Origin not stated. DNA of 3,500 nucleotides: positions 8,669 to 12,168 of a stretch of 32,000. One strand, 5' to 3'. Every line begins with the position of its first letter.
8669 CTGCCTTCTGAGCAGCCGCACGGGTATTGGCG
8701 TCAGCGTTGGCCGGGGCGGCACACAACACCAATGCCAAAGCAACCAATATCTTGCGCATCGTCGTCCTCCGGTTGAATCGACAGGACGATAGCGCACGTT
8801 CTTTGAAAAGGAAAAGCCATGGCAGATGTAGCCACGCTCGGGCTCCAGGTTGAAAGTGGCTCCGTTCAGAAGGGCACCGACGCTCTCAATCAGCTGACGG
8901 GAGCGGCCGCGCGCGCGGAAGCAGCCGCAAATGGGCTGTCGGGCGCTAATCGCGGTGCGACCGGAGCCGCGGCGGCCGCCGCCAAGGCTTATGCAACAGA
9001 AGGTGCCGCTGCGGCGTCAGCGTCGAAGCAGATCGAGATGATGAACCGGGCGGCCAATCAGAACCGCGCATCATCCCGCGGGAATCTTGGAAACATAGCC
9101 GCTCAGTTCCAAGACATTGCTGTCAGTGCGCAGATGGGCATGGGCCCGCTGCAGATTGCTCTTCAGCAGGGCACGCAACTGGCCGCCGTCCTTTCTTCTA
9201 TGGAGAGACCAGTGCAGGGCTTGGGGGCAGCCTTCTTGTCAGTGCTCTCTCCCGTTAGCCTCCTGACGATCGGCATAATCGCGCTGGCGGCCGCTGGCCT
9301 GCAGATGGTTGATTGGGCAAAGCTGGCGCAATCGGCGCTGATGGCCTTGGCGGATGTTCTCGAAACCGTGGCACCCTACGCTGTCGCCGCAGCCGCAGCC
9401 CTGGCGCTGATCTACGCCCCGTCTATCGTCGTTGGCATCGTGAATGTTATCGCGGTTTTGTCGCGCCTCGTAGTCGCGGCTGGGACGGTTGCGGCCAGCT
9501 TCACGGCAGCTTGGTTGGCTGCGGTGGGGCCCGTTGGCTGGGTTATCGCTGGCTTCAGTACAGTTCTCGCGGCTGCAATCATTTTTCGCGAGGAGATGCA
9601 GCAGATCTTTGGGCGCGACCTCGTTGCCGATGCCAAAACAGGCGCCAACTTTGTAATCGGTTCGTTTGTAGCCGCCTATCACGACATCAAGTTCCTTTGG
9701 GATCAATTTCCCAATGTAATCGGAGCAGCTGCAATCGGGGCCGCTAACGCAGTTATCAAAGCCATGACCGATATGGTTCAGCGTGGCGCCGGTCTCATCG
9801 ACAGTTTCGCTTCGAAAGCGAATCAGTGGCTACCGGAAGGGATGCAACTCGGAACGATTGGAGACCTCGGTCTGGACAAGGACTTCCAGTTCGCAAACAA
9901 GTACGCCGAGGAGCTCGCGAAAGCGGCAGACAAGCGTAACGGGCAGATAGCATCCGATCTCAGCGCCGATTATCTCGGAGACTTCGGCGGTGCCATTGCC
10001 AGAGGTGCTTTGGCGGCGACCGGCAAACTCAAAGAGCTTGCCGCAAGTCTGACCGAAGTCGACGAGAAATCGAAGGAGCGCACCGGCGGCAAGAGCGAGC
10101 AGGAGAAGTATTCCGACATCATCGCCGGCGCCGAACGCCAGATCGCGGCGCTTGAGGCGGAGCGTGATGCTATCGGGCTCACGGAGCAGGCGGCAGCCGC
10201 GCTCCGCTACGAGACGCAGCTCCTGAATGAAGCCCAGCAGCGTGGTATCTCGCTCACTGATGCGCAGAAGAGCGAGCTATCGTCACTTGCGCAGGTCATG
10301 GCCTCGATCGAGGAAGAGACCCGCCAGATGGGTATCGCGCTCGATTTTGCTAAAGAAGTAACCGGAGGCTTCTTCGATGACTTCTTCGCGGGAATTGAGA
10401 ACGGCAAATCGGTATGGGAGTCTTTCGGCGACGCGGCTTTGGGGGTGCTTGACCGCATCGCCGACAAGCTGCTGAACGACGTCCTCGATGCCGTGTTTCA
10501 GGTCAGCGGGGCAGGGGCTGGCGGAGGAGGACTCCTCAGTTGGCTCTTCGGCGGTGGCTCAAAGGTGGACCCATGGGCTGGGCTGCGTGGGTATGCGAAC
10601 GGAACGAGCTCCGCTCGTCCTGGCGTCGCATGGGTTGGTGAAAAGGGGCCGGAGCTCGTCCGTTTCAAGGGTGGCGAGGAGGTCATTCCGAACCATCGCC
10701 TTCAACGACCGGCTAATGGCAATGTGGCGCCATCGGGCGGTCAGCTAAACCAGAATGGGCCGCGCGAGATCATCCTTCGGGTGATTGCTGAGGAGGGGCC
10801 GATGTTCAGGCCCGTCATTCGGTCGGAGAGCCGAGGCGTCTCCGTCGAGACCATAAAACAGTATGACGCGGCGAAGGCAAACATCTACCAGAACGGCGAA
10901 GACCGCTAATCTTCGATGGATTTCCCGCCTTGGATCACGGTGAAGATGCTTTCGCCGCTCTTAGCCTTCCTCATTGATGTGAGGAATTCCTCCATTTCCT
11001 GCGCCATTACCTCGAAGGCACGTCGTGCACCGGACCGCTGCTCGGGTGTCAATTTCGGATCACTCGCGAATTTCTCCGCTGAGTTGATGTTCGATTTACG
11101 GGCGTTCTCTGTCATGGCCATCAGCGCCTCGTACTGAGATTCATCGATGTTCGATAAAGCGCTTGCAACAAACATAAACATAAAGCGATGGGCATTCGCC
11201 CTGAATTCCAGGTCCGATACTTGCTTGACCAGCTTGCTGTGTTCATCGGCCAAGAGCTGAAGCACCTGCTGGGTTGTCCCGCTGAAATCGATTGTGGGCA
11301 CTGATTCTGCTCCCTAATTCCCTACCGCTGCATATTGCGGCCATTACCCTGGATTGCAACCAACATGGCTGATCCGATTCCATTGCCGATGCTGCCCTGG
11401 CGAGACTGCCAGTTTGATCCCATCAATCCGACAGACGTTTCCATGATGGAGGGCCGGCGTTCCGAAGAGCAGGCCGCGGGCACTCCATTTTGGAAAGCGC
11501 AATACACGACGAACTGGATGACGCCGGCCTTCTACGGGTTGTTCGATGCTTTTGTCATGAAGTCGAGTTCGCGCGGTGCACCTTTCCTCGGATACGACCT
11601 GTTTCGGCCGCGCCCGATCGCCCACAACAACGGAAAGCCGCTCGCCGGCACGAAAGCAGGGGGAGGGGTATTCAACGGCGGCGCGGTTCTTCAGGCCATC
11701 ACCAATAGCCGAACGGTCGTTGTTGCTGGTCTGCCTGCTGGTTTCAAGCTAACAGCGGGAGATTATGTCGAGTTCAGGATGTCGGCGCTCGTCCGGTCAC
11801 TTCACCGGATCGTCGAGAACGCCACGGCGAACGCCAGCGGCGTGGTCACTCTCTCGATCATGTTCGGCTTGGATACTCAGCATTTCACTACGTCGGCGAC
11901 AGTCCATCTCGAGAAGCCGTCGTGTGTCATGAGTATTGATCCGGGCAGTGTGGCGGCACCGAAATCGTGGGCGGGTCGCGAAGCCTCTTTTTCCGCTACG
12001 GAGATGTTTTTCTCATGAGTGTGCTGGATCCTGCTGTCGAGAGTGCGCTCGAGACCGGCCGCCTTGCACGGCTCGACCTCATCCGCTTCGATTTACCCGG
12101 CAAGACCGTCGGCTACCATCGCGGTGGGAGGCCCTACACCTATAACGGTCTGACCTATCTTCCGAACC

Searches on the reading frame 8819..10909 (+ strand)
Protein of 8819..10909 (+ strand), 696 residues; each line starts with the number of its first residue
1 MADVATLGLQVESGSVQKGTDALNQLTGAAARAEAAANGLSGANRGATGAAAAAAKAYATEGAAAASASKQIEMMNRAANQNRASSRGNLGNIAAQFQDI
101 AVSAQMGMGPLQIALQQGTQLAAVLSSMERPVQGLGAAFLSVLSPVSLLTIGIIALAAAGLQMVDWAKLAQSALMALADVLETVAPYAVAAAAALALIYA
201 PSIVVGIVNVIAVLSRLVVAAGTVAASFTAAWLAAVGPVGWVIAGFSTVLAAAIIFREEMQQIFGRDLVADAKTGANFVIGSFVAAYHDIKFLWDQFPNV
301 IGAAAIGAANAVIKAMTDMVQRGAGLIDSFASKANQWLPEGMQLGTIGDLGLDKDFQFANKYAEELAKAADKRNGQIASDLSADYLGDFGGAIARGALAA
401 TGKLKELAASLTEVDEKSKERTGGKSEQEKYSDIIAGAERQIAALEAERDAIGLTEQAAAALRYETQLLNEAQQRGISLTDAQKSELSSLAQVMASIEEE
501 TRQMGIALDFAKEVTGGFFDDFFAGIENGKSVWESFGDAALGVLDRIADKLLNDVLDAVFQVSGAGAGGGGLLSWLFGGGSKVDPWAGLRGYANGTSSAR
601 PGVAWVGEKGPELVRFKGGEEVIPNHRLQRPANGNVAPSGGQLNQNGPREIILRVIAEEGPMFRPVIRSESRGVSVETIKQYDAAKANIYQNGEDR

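Call 5: search_protein_families(library=pfam, proteins=[window:8819-10909:+], max_evalue=0.1)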
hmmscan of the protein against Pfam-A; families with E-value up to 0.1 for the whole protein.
window:8819-10909:+ (696 aa): 2 families
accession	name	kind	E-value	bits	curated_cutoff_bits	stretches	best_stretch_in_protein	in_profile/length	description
PF06791.18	TMP_2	-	1.5e-09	38.3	30.2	1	88-174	15-104/208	Prophage tail length tape measure protein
PF04173.18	DoxD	-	0.015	15.7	22.7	1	175-258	48-134/167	TQO small subunit DoxD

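Call 6: search_protein_families(library=phrogs, proteins=[window:8819-10909:+], max_evalue=0.1)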
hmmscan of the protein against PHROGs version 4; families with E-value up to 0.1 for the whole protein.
window:8819-10909:+ (696 aa): 6 families
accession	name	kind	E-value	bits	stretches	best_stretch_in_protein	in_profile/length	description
phrog_8892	-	tail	4.6e-244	813.5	1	1-690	1-752/752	tail length tape measure protein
phrog_19914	-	tail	2.2e-30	106.6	2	38-163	112-234/946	tail length tape measure protein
phrog_19487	-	tail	2.4e-18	66.9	1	13-190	74-245/1147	tail length tape measure protein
phrog_25241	-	tail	2.7e-18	67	1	5-193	16-206/810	tail length tape measure protein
phrog_3827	-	tail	0.0024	18.1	1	94-160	216-282/393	tail length tape measure protein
phrog_24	-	tail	0.0043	16.2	2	92-164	260-330/1151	tail length tape measure protein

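Call 12: search_dna_similar(query=window:8819-10909:+, collection=phages, mode=protein, max_evalue=1e-10, max_rows=30)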
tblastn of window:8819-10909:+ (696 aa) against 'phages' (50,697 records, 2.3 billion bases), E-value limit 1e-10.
Records with a match: 19; places in all: 19; records where one place covers at least 80% of the query: 0.
Best place of each record, by identity: 60-80% 4; <60% 15.
By first word of the organism name: Rhizobium 12; Sinorhizobium 4; Synechococcus 2; Agrobacterium 1.
By host as written in the record: Sinorhizobium meliloti NRRL L-50 2; Sinorhizobium sp. LM21 2; Sinorhizobium americanum X3_2 1; Agrobacterium tumefaciens EHA105 1; Rhizobium phaseoli IE6794 1; Rhizobium phaseoli N841 1; Rhizobium etli TAL182 1; Rhizobium phaseoli N161 1; and 9 more.
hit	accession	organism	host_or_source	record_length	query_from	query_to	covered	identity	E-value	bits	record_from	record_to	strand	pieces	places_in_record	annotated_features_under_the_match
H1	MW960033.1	Rhizobium phage RHph_X3_2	Sinorhizobium americanum X3_2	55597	77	562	70%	51.9%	1e-108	368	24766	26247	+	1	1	tail tape measure protein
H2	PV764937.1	Agrobacterium phage Rivra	Agrobacterium tumefaciens EHA105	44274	235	560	47%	48.0%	4e-67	246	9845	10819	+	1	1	tape measure protein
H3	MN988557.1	Rhizobium phage RHph_Y52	Rhizobium phaseoli IE6794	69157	268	686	60%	34.6%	1e-46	184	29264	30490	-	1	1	tail tape measure protein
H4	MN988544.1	Rhizobium phage RHph_Y21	Rhizobium phaseoli N841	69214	268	686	60%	34.6%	1e-46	184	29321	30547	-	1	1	tail tape measure protein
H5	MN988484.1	Rhizobium phage RHph_Y60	Rhizobium etli TAL182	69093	268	686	60%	34.6%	2e-44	178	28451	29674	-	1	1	tail tape measure protein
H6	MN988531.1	Rhizobium phage RHph_Y5A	Rhizobium phaseoli N161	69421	268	686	60%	34.3%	1e-45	182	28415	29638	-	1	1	tail tape measure protein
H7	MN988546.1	Rhizobium phage RHph_Y2_4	Rhizobium phaseoli Y2_4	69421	268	686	60%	34.3%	1e-45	182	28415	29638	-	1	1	tail tape measure protein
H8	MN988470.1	Rhizobium phage RHph_TM3_3_9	Rhizobium etli T3_9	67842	268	686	60%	33.6%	2e-44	177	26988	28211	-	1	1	tail tape measure protein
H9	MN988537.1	Rhizobium phage RHph_TM3_3_10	Rhizobium etli T3_10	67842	268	686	60%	33.6%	2e-44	177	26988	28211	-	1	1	tail tape measure protein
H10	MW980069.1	Rhizobium phage RHEph19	Rhizobium etli sv. phaseoli N561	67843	268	686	60%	33.6%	2e-44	177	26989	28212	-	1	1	tail tape measure protein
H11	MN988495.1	Rhizobium phage RHph_TM3_3_13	Rhizobium etli T3_13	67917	268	686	60%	33.6%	2e-44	177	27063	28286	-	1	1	tail tape measure protein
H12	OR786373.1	Sinorhizobium phage Aussie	Sinorhizobium meliloti NRRL L-50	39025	268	629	52%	33.9%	3e-38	159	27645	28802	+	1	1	tape measure protein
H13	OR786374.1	Sinorhizobium phage StopSmel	Sinorhizobium meliloti NRRL L-50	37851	278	629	51%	33.4%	2e-36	153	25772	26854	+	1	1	tape measure protein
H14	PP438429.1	Synechococcus phage Ssp-JY39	Synechococcus sp.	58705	357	614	37%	34.6%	1e-20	103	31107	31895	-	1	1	tail tape measure protein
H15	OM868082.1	Synechococcus phage Yong-M2-251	Synechococcus sp. PCC 7002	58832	357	614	37%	34.6%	1e-20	103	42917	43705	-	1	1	hypothetical protein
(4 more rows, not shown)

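Call 13: get_annotated_region(hit=H1, flank=5000)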
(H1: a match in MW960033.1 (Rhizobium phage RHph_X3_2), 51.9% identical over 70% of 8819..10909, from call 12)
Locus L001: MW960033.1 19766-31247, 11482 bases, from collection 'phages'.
description: Rhizobium phage RHph_X3_2, complete genome.
organism: Rhizobium phage RHph_X3_2 (NCBI taxid 2836084)
taxonomy: Viruses; Duplodnaviria; Heunggongvirae; Uroviricota; Caudoviricetes
host: Sinorhizobium americanum X3_2; source: Agricultural lands; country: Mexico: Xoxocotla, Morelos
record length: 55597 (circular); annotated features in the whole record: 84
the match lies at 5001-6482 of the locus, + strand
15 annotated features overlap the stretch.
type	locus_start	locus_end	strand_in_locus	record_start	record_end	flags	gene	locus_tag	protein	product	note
CDS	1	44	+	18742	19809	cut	-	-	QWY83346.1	putative coat protein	-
CDS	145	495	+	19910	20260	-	-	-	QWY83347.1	hypothetical protein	-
CDS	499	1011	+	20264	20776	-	-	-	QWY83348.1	hypothetical protein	-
CDS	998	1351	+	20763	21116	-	-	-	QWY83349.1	putative structural protein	-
CDS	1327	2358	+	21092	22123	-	-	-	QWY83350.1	head morphogenesis protein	-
CDS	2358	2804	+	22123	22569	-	-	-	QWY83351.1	hypothetical protein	-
CDS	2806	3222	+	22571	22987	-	-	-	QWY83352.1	hypothetical protein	-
CDS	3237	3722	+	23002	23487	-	-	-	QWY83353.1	putative tail protein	-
CDS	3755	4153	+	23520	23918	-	-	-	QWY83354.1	hypothetical protein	-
CDS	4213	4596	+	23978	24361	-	-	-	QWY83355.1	hypothetical protein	-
CDS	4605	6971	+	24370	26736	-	-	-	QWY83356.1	tail tape measure protein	-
CDS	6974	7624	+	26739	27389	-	-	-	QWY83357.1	hypothetical protein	-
CDS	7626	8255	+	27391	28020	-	-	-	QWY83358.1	hypothetical protein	-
CDS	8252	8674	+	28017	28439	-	-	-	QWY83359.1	hypothetical protein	-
CDS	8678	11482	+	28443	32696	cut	-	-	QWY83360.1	putative tail protein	-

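Call 14: get_annotated_region(hit=H2, flank=5000)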
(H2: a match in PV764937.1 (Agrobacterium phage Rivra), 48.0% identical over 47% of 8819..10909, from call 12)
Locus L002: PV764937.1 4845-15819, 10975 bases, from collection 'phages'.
description: Agrobacterium phage Rivra, complete genome.
organism: Agrobacterium phage Rivra (NCBI taxid 3435548)
taxonomy: Viruses
host: Agrobacterium tumefaciens EHA105; source: soil; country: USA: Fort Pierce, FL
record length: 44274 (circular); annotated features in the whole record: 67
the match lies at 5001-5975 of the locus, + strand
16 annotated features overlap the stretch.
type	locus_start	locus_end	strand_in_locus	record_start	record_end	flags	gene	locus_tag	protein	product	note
CDS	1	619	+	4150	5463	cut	-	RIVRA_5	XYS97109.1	major capsid protein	5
CDS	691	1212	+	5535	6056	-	-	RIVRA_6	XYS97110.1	hypothetical protein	6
CDS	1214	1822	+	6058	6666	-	-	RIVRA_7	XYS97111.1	head-to-tail adaptor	7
CDS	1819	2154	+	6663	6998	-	-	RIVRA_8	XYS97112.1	head-to-tail stopper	8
CDS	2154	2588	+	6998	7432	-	-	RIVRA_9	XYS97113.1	hypothetical protein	9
CDS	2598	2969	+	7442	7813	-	-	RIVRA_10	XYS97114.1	tail terminator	10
CDS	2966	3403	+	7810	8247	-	-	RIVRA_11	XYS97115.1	major tail protein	11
CDS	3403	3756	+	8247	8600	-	-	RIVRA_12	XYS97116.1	hypothetical protein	12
CDS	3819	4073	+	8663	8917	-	-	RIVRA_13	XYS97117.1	hypothetical protein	13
CDS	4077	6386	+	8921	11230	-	-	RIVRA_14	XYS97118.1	tape measure protein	14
CDS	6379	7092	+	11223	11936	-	-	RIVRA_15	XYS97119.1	minor tail protein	15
CDS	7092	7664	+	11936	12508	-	-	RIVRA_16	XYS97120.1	hypothetical protein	16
CDS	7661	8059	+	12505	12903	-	-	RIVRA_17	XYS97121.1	hypothetical protein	17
CDS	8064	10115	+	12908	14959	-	-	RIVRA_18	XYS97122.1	minor tail protein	18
CDS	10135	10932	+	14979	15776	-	-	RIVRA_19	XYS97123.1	hypothetical protein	19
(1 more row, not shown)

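Call 31: find_related_loci(query=window:8819-10909:+, collection=genome_contigs, flank=8000)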
Query window:8819-10909:+ (696 aa) in genome_contigs; peptide patterns used: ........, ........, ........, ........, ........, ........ (x = any residue, [..] = any of these).
297 stretches matched a pattern; 5 encode a relative of the query (tblastn E <= 1e-3); 5 distinct loci.
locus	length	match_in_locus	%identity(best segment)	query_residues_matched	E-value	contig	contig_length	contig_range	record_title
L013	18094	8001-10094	65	1-693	0e+0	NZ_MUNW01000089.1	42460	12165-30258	Sinorhizobium sp. A49 NODE_41_length_42460_cov_5.94097_ID_81, whole genome shotgun sequence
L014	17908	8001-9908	58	1-635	5e-177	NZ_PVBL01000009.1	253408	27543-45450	Neorhizobium sp. T6_25 NODE_9_length_253408_cov_13.9585_ID_2244, whole genome shotgun sequence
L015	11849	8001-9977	54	1-655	4e-166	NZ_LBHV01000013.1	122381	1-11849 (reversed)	Rhizobium sp. LC145 LC145_contig13, whole genome shotgun sequence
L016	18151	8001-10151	45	1-683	3e-123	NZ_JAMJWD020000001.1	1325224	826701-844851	Phyllobacterium sp. 21LDTY02-6 Scaffold1, whole genome shotgun sequence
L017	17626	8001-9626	44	78-636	6e-96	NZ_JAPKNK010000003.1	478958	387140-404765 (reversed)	Kaistia nematophila strain K-TC2 Strain2_1a_3, whole genome shotgun sequence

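Call 51: search_protein_families(library=pfam, proteins=[L013:5488-6363:-, L013:6371-7381:-, L013:7479-7940:-, L014:7550-7942:-, L014:7039-7581:-, L015:6731-7324:+, L015:7333-7605:+, L015:7629-7940:-], max_evalue=0.01)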
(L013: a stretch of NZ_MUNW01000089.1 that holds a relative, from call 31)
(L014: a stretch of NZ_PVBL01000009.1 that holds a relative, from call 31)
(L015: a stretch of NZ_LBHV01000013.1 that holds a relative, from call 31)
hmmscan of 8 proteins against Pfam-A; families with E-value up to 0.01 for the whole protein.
L013:5488-6363:- (291 aa): 1 family
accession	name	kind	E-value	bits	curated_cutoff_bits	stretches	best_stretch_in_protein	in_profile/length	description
PF14022.11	DUF4238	-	6.3e-22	78.7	27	1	6-268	1-275/281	Protein of unknown function (DUF4238)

L013:6371-7381:- (336 aa): 1 family
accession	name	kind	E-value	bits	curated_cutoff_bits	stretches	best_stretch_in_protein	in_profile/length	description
PF00574.28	CLP_protease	-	0.0049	17.2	20.2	0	40-71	40-71/182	Clp protease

L013:7479-7940:- (153 aa): 0 families

L014:7550-7942:- (130 aa): 0 families

L014:7039-7581:- (180 aa): 0 families

L015:6731-7324:+ (197 aa): 0 families

L015:7333-7605:+ (90 aa): 0 families

L015:7629-7940:- (103 aa): 0 families

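Call 52: search_protein_families(library=padloc, proteins=[L013:5488-6363:-, L013:6371-7381:-, L013:7479-7940:-, L014:7550-7942:-, L014:7039-7581:-, L015:6731-7324:+, L015:7333-7605:+], max_evalue=0.01)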
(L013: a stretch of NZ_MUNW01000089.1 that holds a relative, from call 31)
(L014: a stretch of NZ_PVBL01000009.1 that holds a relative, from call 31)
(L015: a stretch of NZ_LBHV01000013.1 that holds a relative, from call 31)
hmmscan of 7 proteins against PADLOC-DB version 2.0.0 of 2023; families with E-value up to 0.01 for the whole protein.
L013:5488-6363:- (291 aa): 0 families

L013:6371-7381:- (336 aa): 0 families

L013:7479-7940:- (153 aa): 0 families

L014:7550-7942:- (130 aa): 0 families

L014:7039-7581:- (180 aa): 0 families

L015:6731-7324:+ (197 aa): 1 family
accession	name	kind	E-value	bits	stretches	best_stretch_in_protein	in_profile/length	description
PDLC01260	Csm2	-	0.0031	16.5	0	52-115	8-67/86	CAS-III-A; effector_SS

L015:7333-7605:+ (90 aa): 0 families

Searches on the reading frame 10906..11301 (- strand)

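Call 5: search_protein_families(library=pfam, proteins=[window:10906-11301:-], max_evalue=0.1)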
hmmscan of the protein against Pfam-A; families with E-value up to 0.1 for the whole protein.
window:10906-11301:- (131 aa): 2 families
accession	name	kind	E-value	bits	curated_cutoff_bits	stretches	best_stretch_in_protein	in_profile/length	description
PF13801.11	Metal_resist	-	0.082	13.5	29.2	0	83-114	41-72/125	Heavy-metal resistance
PF12056.13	DUF3537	-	0.09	12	25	0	14-79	203-261/391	Protein of unknown function (DUF3537)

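Call 6: search_protein_families(library=phrogs, proteins=[window:10906-11301:-], max_evalue=0.1)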
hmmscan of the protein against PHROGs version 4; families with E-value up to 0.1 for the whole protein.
window:10906-11301:- (131 aa): 2 families
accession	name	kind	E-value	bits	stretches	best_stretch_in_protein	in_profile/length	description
phrog_14807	-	unknown function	2.7e-90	300.3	1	2-131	2-131/131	-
phrog_33618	-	unknown function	0.094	12.9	1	22-113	118-205/386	-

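Call 8: search_protein_families(library=padloc, proteins=[window:10906-11301:-], max_evalue=1)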
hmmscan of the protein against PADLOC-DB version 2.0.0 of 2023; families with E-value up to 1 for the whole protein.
window:10906-11301:- (131 aa): 0 families

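Call 9: search_protein_families(library=ncbifam, proteins=[window:10906-11301:-], max_evalue=1)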
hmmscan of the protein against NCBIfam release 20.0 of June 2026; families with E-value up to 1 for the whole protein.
window:10906-11301:- (131 aa): 2 families
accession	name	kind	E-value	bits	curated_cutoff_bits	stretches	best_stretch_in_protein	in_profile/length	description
NF045576.1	BT_3928_fam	equivalog_domain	0.036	13.2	250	1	38-111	262-335/358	BT_3928 family protein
NF043030.1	T4SS_Wip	domain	0.069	12.2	300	1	33-112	23-77/330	Dot/Icm T4SS effector Wip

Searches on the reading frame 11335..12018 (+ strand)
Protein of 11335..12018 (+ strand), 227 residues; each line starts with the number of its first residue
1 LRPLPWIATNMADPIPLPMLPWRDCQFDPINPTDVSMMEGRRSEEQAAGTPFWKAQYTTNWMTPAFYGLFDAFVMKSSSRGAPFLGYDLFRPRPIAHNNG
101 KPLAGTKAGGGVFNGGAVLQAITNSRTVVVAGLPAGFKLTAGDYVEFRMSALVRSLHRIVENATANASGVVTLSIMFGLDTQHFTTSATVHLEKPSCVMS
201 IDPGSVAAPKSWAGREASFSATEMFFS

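Call 5: search_protein_families(library=pfam, proteins=[window:11335-12018:+], max_evalue=0.1)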
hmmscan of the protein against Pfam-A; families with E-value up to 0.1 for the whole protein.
window:11335-12018:+ (227 aa): 0 families

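Call 6: search_protein_families(library=phrogs, proteins=[window:11335-12018:+], max_evalue=0.1)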
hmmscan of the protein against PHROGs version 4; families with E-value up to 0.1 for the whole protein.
window:11335-12018:+ (227 aa): 2 families
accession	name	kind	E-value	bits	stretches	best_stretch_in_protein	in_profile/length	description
phrog_1302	-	tail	9.4e-44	150.3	1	18-225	8-200/201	distal tail protein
phrog_31211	-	unknown function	0.017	16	1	138-195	32-90/150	-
